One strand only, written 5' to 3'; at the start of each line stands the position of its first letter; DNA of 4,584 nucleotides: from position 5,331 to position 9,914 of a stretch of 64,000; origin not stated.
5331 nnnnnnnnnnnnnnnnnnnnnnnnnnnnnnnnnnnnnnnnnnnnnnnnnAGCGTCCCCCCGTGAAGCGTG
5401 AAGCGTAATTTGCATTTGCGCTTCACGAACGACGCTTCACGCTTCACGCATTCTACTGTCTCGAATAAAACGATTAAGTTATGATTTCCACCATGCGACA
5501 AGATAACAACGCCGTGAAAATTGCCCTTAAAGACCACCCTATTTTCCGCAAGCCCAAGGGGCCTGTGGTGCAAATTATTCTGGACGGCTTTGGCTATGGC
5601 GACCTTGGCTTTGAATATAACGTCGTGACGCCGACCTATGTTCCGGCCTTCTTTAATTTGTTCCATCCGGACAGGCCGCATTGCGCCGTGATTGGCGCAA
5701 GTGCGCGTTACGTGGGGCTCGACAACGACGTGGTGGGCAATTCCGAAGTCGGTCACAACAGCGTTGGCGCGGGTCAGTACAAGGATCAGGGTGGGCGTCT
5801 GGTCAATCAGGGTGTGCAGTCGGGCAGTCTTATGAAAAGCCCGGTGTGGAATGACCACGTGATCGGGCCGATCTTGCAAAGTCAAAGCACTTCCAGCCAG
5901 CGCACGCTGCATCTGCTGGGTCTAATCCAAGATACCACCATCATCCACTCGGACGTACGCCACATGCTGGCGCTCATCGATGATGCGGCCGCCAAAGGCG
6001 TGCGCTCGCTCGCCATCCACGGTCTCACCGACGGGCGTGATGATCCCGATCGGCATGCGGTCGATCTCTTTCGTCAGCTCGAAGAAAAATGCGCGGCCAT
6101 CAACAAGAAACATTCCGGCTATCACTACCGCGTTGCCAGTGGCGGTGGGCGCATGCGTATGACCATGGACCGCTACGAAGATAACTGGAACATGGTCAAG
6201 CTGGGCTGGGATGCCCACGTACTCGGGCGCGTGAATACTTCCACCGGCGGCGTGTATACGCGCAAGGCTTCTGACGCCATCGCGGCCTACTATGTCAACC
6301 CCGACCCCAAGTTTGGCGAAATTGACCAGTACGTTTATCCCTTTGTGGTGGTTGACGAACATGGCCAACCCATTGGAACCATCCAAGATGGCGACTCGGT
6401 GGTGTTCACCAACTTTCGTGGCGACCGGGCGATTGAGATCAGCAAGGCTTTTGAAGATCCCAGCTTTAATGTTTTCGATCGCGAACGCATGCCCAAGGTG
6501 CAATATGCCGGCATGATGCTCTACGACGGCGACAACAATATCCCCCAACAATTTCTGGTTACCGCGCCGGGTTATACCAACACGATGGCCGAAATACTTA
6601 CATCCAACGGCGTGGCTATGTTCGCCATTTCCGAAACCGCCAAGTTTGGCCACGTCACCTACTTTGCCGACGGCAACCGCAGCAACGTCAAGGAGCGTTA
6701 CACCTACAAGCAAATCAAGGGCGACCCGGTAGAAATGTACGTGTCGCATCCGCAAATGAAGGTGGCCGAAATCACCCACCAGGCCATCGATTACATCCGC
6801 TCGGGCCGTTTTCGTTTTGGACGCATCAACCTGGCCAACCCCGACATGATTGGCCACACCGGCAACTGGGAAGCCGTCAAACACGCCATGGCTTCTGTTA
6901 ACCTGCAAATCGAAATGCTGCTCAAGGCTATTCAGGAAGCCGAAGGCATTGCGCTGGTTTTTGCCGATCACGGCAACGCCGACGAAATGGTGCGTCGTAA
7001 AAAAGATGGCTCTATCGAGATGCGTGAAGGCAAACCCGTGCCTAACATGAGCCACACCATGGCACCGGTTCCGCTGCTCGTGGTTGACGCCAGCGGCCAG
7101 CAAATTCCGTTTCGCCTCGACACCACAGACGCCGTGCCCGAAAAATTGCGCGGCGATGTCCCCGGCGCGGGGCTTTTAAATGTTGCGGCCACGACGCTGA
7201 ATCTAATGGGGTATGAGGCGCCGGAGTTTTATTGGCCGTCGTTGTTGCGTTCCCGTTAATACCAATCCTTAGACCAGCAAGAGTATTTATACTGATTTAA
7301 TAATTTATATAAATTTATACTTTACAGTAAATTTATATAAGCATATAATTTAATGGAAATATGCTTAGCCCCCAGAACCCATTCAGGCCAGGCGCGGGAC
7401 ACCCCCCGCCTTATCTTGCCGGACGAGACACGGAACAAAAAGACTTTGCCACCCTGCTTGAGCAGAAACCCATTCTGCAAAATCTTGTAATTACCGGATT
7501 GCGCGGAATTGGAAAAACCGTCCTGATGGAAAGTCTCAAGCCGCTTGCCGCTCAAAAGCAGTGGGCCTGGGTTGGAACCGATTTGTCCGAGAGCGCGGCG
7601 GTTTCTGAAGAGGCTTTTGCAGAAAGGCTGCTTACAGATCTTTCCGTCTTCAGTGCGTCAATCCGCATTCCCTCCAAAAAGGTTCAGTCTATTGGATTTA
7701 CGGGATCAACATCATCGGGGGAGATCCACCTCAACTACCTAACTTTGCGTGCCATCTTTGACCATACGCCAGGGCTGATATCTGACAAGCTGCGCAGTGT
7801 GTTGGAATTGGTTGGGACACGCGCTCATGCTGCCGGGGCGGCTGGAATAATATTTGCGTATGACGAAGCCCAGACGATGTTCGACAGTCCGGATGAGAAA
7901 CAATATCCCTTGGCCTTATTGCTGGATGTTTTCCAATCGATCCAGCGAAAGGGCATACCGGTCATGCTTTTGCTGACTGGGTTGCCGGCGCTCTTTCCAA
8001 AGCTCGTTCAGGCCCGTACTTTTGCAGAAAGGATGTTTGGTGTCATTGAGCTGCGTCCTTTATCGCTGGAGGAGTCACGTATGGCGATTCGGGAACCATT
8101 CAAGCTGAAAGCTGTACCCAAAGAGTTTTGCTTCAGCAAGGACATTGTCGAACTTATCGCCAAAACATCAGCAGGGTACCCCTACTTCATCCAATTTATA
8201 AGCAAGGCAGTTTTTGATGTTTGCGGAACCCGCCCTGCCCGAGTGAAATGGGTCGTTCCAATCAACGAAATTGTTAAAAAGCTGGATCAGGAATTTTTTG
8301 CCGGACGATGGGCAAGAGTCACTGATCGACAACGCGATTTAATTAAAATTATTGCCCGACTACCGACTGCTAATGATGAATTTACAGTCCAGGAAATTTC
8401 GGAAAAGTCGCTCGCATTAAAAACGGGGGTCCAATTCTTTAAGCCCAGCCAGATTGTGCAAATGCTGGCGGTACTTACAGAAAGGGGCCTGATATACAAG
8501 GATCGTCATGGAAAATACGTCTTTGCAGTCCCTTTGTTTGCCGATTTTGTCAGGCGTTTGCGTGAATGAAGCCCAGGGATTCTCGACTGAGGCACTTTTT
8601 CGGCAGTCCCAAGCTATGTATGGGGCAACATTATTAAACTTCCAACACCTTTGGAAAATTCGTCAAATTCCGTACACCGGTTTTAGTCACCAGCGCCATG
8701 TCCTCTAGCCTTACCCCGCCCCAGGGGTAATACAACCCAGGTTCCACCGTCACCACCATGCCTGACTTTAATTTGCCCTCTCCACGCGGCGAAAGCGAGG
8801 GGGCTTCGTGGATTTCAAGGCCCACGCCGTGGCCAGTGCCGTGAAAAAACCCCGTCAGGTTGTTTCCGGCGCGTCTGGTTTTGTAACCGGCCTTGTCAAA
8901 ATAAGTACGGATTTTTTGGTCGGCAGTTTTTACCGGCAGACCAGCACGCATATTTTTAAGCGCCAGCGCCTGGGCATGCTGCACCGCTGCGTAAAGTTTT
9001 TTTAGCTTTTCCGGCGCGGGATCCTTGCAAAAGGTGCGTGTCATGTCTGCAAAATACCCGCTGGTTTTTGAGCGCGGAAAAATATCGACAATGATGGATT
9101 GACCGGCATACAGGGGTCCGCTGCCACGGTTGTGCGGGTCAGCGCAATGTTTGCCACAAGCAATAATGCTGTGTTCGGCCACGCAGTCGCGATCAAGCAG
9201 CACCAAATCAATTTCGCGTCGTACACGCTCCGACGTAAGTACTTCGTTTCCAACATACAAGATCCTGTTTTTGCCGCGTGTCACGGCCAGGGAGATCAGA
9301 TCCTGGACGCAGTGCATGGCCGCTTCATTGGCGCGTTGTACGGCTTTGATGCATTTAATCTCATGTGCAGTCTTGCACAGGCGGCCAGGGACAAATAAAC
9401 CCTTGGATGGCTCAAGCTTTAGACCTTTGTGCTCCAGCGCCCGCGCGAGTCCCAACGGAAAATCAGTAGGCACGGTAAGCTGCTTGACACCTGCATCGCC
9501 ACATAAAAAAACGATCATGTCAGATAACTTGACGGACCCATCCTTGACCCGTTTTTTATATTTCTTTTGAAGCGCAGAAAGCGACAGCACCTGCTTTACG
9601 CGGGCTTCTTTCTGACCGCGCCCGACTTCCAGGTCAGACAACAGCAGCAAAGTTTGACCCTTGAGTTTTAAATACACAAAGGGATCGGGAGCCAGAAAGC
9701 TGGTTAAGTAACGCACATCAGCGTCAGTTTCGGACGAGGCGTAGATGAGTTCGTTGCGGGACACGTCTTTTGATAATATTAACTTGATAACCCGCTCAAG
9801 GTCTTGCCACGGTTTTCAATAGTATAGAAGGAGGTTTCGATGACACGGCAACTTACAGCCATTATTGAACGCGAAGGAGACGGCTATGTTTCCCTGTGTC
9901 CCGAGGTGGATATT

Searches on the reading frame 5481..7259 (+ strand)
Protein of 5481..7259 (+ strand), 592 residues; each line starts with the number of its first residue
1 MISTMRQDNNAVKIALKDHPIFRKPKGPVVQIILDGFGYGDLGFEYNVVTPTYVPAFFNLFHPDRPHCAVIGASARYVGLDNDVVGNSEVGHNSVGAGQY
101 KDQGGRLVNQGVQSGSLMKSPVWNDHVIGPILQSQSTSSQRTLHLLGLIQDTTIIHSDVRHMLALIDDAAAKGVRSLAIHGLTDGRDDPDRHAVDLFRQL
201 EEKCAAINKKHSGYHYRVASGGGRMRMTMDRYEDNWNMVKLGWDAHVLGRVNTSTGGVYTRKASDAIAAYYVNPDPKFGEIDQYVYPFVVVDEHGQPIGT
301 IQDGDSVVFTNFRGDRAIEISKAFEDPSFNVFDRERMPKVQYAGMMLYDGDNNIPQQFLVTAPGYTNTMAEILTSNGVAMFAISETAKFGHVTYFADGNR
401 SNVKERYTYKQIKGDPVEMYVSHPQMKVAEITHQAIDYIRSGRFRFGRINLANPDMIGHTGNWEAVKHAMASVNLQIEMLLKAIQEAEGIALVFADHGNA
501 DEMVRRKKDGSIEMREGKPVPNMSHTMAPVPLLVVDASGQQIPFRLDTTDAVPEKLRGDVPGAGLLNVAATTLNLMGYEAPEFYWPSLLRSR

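Call 5: search_protein_families(library=pfam, proteins=[window:5481-7259:+], max_evalue=0.1)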
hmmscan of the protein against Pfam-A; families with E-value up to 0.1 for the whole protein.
window:5481-7259:+ (592 aa): 3 families
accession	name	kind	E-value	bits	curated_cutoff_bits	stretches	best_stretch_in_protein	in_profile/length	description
PF06415.18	iPGM_N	-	4e-51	174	27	1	108-349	1-216/217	BPG-independent PGAM N-terminus (iPGM_N)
PF01676.23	Metalloenzyme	-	1.4e-44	152.9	24.3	1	28-579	2-251/252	Metalloenzyme superfamily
PF13840.12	ACT_7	-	0.082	13.2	27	0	361-392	19-49/65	ACT domain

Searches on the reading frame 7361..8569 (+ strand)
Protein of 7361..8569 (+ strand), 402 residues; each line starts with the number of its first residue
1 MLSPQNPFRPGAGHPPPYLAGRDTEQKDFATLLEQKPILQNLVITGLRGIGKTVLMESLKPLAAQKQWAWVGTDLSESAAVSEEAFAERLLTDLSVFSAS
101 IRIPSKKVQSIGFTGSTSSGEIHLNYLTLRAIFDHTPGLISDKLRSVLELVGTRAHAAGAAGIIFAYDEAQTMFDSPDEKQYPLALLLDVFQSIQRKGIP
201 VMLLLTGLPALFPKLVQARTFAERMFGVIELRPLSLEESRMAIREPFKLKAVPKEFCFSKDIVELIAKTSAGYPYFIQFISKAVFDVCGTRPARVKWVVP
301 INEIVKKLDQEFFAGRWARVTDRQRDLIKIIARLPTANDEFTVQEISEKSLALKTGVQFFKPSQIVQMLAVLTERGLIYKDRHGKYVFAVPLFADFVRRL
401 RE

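Call 5: search_protein_families(library=pfam, proteins=[window:7361-8569:+], max_evalue=0.1)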
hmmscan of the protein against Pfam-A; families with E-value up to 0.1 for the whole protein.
window:7361-8569:+ (402 aa): 8 families
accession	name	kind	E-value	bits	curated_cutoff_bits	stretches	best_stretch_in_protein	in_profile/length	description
PF13191.12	AAA_16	-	3e-08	34.8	32.6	1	19-195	2-145/167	AAA ATPase domain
PF25201.1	nSTAND6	-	9.6e-06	26.1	27.7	1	20-109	2-87/148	Novel STAND NTPase 6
PF13173.12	AAA_14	-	0.0023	18.4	27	1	42-84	5-48/129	AAA domain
PF13401.12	AAA_22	-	0.0029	18.4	27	1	41-211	7-126/130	AAA domain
PF05729.18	NACHT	-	0.0036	17.6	26.7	0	42-67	3-28/167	NACHT domain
PF10411.14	DsbC_N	-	0.021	14.8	25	1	354-393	20-60/70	Disulfide bond isomerase protein N-terminal domain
PF01637.24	ATPase_2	-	0.048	13.9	33.2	1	22-247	4-195/225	ATPase domain predominantly from Archaea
PF22381.2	Staph_reg_Sar_Rot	-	0.051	14.1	27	1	346-383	26-63/85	Transcriptional regulator SarA/Rot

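Call 9: search_protein_families(library=padloc, proteins=[window:7361-8569:+], max_evalue=0.1)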
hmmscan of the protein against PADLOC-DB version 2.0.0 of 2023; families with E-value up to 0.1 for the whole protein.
window:7361-8569:+ (402 aa): 2 families
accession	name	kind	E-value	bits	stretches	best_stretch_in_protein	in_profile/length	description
PDLC04790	PDC-S01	-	0.027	11.2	0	178-242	85-148/422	-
PDLC01925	CARF6--CARF_STK_AAA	-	0.045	9.4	1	42-60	337-355/1187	-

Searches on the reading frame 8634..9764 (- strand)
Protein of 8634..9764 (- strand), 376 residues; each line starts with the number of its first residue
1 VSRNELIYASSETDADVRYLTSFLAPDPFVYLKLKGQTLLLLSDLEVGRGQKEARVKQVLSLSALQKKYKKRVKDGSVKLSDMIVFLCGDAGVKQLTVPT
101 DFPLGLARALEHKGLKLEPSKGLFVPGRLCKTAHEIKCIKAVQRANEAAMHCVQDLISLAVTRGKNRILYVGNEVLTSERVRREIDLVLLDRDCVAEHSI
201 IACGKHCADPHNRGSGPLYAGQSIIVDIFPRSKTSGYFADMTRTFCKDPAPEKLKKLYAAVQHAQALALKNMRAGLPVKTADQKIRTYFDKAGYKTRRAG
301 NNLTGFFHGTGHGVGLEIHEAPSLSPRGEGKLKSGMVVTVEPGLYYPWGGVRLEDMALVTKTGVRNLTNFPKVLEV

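Call 5: search_protein_families(library=pfam, proteins=[window:8634-9764:-], max_evalue=0.1)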
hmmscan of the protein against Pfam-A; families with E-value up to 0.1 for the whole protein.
window:8634-9764:- (376 aa): 2 families
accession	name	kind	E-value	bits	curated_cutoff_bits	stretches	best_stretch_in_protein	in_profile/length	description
PF00557.29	Peptidase_M24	-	1.7e-43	149.3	23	1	138-361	2-208/208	Metallopeptidase family M24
PF01321.24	Creatinase_N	-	0.066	14.2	22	0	12-110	20-110/128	Creatinase/Prolidase N-terminal domain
